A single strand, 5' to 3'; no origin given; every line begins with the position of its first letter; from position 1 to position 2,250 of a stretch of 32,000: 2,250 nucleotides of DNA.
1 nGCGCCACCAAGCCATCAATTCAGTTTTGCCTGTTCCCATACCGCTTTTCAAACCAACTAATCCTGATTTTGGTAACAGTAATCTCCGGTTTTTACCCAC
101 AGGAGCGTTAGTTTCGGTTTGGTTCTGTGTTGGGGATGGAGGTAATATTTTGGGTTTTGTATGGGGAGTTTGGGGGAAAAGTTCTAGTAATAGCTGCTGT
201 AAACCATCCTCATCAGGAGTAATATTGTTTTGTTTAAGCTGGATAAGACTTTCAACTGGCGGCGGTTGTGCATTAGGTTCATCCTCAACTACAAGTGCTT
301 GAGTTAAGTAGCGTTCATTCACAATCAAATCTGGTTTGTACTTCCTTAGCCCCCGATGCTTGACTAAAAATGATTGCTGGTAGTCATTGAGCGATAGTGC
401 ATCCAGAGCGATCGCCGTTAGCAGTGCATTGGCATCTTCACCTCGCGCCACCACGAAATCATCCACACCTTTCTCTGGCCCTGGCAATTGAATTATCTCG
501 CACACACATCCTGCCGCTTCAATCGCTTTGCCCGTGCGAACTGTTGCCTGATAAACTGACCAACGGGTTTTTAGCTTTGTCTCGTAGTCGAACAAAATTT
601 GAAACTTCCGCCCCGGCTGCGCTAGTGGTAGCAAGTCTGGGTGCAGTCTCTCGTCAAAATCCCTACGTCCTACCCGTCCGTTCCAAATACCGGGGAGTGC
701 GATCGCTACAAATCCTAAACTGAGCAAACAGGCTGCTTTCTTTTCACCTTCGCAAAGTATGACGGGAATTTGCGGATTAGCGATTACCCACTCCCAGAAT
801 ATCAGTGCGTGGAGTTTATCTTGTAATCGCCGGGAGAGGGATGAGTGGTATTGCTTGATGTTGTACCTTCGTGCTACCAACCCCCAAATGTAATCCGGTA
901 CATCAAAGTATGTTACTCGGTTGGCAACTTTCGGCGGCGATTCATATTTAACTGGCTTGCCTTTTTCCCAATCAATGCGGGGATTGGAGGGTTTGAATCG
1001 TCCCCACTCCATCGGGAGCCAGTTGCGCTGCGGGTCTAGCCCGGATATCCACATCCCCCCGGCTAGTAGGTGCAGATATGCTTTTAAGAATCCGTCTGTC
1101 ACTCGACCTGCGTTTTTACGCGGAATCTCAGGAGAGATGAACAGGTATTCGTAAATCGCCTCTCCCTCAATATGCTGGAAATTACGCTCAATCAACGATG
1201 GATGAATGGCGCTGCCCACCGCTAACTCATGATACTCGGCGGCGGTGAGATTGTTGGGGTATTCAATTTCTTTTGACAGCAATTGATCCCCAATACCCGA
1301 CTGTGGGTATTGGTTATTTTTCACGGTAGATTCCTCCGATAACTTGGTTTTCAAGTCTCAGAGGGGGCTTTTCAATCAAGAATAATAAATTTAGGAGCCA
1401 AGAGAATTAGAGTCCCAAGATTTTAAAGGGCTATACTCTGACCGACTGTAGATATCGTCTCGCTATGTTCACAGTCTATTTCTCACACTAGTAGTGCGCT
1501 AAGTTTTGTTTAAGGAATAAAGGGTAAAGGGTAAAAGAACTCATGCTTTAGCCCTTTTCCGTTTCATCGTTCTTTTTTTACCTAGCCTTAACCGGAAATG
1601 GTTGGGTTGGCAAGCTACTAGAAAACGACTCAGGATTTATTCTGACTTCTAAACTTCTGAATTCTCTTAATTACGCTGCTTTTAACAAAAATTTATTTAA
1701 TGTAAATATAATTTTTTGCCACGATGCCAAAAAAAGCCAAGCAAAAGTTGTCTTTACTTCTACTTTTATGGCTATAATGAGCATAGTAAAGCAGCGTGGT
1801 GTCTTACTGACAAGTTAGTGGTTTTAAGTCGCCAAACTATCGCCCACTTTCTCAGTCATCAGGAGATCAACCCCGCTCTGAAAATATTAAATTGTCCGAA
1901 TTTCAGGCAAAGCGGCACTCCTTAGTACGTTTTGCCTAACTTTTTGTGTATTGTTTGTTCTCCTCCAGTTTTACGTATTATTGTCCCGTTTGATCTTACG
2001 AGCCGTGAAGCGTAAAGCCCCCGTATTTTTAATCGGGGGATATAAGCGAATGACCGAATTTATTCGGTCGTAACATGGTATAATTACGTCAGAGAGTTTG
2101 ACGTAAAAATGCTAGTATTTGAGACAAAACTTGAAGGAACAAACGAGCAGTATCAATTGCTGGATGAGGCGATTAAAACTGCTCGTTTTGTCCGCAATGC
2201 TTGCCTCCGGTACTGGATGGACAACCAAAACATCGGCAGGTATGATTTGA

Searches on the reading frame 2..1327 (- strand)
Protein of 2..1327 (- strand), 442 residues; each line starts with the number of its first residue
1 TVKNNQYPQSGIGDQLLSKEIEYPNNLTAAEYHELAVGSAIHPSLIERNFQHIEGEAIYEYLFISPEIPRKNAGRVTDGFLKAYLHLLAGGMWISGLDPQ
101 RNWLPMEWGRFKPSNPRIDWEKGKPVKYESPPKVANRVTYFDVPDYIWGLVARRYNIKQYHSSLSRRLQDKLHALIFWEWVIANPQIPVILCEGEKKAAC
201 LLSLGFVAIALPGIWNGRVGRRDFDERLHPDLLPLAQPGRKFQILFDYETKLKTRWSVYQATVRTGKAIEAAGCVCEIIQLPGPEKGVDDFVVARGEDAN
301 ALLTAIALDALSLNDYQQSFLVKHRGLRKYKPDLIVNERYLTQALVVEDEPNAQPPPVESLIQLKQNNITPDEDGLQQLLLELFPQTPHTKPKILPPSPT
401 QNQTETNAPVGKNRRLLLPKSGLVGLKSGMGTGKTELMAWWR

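Call 56: search_protein_families(library=pfam, proteins=[window:2-1327:-], max_evalue=0.0001)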
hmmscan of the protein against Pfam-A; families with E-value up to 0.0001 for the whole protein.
window:2-1327:- (442 aa): 1 family
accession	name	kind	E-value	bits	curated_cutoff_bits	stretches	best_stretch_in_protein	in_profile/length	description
PF12965.13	DUF3854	-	3.4e-43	147.1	23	1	177-299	1-130/130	Domain of unknown function (DUF3854)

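Call 57: search_dna_similar(query=window:2-1327:-, collection=plasmids, mode=protein, max_rows=60, max_evalue=1e-10)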
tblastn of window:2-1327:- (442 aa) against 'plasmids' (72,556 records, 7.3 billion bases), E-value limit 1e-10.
Records with a match: 202; places in all: 289; records where one place covers at least 80% of the query: 46.
Best place of each record, by identity: 90-95% 2; 80-90% 5; 60-80% 35; <60% 160.
By first word of the organism name: Nostoc 60; Acaryochloris 20; Synechococcus 15; Tolypothrix 13; Planktothrix 11; Calothrix 10; Leptolyngbya 9; Pseudanabaena 6; Synechocystis 6; Microchaete 5; and 24 more.
By predicted mobility (MOB-suite, as given by PLSDB): non-mobilizable 101; mobilizable 56; conjugative 45.
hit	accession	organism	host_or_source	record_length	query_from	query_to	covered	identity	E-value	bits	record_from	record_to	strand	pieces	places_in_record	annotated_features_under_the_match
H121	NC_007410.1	Trichormus variabilis ATCC 29413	-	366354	1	442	100%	91.0%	0e+0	813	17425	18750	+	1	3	plasmid replication protein, CyRepA1 family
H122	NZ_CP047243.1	Trichormus variabilis 0441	cell culture,thermal spring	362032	1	442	100%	91.0%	0e+0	813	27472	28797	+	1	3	plasmid replication protein, CyRepA1 family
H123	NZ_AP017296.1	Nostoc sp. NIES-3756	-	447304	1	442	100%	86.8%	0e+0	776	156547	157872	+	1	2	plasmid replication protein, CyRepA1 family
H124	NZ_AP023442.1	Nostoc sp. MS1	-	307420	21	442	95%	88.2%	0e+0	762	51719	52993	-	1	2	plasmid replication protein, CyRepA1 family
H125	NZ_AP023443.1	Nostoc sp. MS1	-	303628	1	442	100%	82.7%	0e+0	798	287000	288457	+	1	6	plasmid replication protein, CyRepA1 family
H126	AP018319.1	Nostoc sp. HK-01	-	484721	1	442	100%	69.5%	0e+0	611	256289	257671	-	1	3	hypothetical protein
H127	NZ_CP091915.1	Nostoc sp. UHCC 0870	cell culture,Brackish water, ...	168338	1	442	100%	67.9%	0e+0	622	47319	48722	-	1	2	plasmid replication protein, CyRepA1 family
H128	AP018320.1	Nostoc sp. HK-01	-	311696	13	442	97%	68.7%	0e+0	601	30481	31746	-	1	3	hypothetical protein (x2)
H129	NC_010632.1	Nostoc punctiforme PCC 73102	-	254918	1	442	100%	64.8%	5e-176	553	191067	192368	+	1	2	DUF3854 domain-containing protein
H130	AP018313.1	Aulosira laxa NIES-50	-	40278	22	442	95%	66.0%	3e-174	548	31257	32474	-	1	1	hypothetical protein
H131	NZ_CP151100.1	Nostoc sp. UHCC 0302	isolated culture,lake sediment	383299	4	442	99%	63.2%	3e-172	542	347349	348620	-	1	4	plasmid replication protein, CyRepA1 family | hypothetical protein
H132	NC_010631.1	Nostoc punctiforme PCC 73102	-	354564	13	442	97%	64.1%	2e-172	542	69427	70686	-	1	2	plasmid replication protein, CyRepA1 family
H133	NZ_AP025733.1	Nostoc cf. commune SO-36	-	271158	13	442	97%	64.0%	5e-167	527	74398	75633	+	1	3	plasmid replication protein, CyRepA1 family | hypothetical protein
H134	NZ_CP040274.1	Nostoc sp. C052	Blasia pusilla,pure culture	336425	13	442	97%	64.0%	4e-169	533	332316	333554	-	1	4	DUF3854 domain-containing protein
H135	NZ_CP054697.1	Nostoc edaphicum CCNP1411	-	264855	13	442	97%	63.8%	2e-170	537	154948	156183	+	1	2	none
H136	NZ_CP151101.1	Nostoc sp. UHCC 0302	isolated culture,lake sediment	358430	2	442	100%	62.0%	4e-169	533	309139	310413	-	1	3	plasmid replication protein, CyRepA1 family | hypothetical protein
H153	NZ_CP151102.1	Nostoc sp. UHCC 0302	isolated culture,lake sediment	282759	11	442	98%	60.9%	8e-167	526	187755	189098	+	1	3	plasmid replication protein, CyRepA1 family | hypothetical protein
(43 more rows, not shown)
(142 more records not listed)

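Call 81: search_protein_families(library=ncbifam, proteins=[window:2-1327:-], max_evalue=0.001)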
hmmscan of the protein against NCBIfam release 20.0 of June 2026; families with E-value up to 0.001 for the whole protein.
window:2-1327:- (442 aa): 0 families

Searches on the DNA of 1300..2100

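Call 71: search_rna_families(source=window, start=1300, end=2100, threshold=evalue, max_evalue=1)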
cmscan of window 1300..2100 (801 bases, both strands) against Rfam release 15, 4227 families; matches with E-value up to 1: 0.
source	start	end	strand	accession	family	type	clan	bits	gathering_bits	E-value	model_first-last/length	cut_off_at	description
